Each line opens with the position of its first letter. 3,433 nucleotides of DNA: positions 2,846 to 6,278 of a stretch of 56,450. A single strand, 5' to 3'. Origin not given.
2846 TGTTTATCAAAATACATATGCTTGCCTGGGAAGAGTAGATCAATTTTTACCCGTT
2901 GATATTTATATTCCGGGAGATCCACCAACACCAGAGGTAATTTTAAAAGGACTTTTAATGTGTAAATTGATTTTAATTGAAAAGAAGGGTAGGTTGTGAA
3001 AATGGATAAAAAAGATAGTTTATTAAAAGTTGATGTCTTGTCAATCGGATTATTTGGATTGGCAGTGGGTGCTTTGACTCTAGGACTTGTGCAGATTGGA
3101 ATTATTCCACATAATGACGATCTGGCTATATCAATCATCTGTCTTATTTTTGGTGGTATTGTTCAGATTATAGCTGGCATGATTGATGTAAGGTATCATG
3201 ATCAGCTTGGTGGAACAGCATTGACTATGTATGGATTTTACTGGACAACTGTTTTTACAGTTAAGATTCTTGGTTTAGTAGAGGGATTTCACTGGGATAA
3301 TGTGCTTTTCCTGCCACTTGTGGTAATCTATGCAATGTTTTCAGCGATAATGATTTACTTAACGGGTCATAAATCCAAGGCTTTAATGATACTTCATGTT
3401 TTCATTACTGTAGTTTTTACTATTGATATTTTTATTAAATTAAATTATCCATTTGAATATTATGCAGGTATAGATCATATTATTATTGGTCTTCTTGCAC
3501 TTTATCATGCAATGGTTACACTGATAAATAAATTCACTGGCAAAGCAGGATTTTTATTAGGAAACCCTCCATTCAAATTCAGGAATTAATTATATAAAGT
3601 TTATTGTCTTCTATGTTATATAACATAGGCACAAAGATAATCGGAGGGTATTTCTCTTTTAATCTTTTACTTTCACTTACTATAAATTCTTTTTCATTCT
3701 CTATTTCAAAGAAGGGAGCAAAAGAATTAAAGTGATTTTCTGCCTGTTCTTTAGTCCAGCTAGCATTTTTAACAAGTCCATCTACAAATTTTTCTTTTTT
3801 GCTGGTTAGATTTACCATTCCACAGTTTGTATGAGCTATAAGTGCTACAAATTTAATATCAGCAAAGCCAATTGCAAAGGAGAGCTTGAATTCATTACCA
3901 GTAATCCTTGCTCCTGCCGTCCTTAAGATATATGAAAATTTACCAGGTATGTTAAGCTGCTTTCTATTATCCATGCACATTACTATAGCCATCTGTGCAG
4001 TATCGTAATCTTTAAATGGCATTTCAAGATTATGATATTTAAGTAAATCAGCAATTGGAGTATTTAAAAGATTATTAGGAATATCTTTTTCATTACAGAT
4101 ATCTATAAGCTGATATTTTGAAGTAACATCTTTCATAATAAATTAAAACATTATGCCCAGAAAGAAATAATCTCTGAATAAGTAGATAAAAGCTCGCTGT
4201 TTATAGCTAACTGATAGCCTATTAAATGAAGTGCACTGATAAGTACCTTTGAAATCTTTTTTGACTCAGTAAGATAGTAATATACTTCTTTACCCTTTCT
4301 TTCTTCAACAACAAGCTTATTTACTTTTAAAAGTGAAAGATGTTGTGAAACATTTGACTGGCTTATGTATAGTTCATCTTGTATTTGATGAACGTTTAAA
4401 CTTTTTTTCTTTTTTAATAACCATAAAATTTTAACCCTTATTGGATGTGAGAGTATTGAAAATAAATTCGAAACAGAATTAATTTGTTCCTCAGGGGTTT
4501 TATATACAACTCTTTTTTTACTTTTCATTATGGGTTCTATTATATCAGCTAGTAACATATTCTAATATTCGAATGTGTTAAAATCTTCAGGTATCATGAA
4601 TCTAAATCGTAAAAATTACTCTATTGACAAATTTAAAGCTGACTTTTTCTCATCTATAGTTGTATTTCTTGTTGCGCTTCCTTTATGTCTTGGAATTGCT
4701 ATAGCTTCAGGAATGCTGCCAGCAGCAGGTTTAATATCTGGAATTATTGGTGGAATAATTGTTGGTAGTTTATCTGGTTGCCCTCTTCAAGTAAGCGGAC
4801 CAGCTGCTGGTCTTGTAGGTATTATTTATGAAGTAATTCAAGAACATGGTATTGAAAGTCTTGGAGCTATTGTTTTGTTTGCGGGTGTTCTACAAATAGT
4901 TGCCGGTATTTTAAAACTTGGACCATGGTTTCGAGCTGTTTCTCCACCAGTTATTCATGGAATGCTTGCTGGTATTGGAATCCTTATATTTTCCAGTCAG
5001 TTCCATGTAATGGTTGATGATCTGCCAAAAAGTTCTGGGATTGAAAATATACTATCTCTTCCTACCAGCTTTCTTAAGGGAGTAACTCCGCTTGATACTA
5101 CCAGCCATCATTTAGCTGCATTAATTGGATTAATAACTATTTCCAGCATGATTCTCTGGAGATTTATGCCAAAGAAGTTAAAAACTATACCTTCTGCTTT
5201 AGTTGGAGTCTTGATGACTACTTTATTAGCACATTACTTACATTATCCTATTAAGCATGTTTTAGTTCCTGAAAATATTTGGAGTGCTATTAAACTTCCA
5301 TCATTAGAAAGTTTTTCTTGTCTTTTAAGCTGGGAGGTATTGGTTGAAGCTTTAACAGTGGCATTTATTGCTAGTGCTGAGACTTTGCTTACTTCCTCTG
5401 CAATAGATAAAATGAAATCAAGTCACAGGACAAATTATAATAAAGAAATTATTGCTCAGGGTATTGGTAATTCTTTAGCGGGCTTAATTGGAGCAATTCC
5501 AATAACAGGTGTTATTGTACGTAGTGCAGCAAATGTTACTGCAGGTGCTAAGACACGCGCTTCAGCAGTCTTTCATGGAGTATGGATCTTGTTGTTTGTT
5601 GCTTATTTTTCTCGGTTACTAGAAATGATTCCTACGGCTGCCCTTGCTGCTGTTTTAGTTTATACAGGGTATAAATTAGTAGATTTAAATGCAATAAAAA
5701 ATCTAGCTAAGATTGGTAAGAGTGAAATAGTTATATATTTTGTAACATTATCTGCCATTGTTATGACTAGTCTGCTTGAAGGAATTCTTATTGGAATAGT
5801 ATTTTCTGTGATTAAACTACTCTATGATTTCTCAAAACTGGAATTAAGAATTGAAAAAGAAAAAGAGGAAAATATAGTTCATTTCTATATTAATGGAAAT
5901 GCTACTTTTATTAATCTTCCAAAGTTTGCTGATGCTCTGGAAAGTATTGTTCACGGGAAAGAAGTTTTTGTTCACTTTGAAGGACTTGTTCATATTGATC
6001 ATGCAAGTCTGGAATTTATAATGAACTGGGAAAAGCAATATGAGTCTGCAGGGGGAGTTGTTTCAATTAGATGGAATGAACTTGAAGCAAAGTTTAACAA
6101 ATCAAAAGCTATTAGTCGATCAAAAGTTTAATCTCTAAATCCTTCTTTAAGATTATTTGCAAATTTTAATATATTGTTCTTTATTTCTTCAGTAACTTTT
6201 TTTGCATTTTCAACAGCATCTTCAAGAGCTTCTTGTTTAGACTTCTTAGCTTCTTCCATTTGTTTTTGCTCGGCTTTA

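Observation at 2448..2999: NuoB/HyfI-like small subunit has lost its canonical [4Fe-4S] cysteines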

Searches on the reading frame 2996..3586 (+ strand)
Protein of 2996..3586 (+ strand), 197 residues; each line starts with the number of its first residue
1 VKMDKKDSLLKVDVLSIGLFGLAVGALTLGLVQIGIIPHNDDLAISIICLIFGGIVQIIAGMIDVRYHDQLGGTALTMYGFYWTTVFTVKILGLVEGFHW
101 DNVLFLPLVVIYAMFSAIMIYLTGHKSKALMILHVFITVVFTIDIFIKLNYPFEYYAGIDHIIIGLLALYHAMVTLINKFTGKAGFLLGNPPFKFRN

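Call 3: search_protein_families(library=pfam, proteins=[window:2996-3586:+], max_evalue=0.01)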
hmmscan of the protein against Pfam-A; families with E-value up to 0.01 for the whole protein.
window:2996-3586:+ (197 aa): 2 families
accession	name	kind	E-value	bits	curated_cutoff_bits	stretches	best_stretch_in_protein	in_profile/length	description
PF01184.24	Gpr1_Fun34_YaaH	-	1.9e-11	44.4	25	1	16-179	22-193/207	GPR1/FUN34/yaaH family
PF09843.14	DUF2070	-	0.0041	15.9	30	1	13-160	40-186/561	Predicted membrane protein (DUF2070)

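Call 4: search_protein_families(library=ncbifam, proteins=[window:2996-3586:+], max_evalue=0.01)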
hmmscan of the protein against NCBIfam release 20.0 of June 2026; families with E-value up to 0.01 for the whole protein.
window:2996-3586:+ (197 aa): 2 families
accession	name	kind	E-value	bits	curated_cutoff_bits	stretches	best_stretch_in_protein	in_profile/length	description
NF038013.1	AceTr_1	equivalog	5.4e-17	62.4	50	1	17-183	5-172/176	acetate uptake transporter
NF007941.0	PRK10659.1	equivalog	3.8e-11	43.3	297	1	16-184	11-180/188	acetate uptake transporter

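Call 75: search_solved_structures(query=window:2996-3586:+, max_evalue=0.01, show_alignments=1)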
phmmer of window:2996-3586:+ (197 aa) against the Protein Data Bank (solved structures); distinct sequences matched with E-value up to 0.01: 2.
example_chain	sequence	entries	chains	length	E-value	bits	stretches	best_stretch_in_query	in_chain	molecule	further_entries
5ys3_A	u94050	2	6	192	4.8e-10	43.2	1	16-187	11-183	Succinate-Acetate Permease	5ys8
5zug_A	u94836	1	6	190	3.2e-09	40.5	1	16-187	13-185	Succinate-acetate/proton symporter SatP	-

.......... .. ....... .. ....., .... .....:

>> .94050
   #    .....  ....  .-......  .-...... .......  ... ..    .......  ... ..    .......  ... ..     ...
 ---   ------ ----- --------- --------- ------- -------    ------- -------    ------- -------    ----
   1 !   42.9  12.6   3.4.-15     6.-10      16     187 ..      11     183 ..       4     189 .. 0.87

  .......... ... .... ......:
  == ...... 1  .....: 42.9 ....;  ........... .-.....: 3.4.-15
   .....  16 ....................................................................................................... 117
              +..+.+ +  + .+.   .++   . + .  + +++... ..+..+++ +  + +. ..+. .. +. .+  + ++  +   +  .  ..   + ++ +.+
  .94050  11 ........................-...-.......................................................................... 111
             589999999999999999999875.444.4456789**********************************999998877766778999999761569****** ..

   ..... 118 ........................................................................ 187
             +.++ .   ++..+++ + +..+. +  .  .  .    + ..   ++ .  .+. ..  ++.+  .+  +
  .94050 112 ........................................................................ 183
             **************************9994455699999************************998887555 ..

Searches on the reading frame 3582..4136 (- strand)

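Call 3: search_protein_families(library=pfam, proteins=[window:3582-4136:-], max_evalue=0.01)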
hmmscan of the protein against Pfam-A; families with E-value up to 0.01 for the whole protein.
window:3582-4136:- (185 aa): 1 family
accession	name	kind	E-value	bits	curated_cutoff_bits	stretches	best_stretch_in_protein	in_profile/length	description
PF00484.24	Pro_CA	-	2.4e-05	25.1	25.7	1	51-153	3-121/156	Carbonic anhydrase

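Call 4: search_protein_families(library=ncbifam, proteins=[window:3582-4136:-], max_evalue=0.01)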
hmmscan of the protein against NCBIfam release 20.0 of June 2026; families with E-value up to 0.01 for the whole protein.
window:3582-4136:- (185 aa): 1 family
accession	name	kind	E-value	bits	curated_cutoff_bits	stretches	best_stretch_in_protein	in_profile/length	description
NF012027.0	PRK15483.1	equivalog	0.004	15.1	564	1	74-166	550-648/986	type III restriction-modification system endonuclease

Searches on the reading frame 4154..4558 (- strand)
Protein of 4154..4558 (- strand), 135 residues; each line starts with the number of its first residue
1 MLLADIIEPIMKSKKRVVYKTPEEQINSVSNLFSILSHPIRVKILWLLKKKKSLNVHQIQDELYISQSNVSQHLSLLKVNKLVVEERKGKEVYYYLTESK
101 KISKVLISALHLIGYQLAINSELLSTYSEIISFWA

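Call 3: search_protein_families(library=pfam, proteins=[window:4154-4558:-], max_evalue=0.01)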
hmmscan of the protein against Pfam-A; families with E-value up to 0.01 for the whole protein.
window:4154-4558:- (135 aa): 9 families
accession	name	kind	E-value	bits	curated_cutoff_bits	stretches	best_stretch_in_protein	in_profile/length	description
PF01022.26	HTH_5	-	1.2e-09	38.4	22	1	39-78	2-40/47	Bacterial regulatory protein, arsR family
PF12840.13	HTH_20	-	4.8e-07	30.1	27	1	36-84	1-49/51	Helix-turn-helix domain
PF13601.12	HTH_34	-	0.00014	22.3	27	1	40-83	1-44/80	Winged helix DNA-binding domain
PF12802.13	MarR_2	-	0.00015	22.3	27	1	44-87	10-54/61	MarR family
PF13412.12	HTH_24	-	0.00042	20.3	21.9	1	40-77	4-41/48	Winged helix-turn-helix DNA-binding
PF01047.28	MarR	-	0.00059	20.1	24.6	1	42-74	6-38/59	MarR family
PF14394.12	DUF4423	-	0.00088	19.5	30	1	25-119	9-104/165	Domain of unknown function (DUF4423)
PF25212.1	HVO_A0114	-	0.0042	17.3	27.6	1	25-92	9-75/84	HVO_A0114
PF08279.18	HTH_11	-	0.0044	17.3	25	1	43-90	4-52/55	HTH domain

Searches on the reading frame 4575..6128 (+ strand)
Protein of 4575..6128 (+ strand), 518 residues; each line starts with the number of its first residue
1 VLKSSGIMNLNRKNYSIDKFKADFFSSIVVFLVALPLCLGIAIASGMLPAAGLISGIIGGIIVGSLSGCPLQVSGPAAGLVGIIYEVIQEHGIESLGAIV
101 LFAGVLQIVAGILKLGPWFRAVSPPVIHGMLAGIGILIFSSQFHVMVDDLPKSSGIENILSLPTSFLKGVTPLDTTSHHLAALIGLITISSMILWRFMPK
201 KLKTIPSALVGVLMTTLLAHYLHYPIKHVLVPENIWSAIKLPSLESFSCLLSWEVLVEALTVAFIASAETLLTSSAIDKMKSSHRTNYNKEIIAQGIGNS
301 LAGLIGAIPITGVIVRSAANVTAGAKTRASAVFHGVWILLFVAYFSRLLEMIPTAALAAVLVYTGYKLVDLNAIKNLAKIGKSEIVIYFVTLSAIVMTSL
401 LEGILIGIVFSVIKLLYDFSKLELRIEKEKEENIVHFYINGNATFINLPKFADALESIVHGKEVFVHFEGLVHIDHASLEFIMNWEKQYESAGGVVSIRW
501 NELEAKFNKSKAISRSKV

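Call 3: search_protein_families(library=pfam, proteins=[window:4575-6128:+], max_evalue=0.01)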
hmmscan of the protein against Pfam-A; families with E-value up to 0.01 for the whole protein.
window:4575-6128:+ (518 aa): 4 families
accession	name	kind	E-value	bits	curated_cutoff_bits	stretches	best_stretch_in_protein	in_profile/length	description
PF00916.26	Sulfate_transp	-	1.6e-65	221.8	23.2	1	20-391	1-380/380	Sulfate permease family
PF16983.11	MFS_MOT1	-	3.1e-05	24.7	30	1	285-368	26-111/111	Molybdate transporter of MFS superfamily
PF01740.26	STAS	-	0.0017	18.6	22.6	1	426-497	2-76/106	STAS domain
PF13466.11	STAS_2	-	0.0024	18.4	29.2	1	441-499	5-64/80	STAS domain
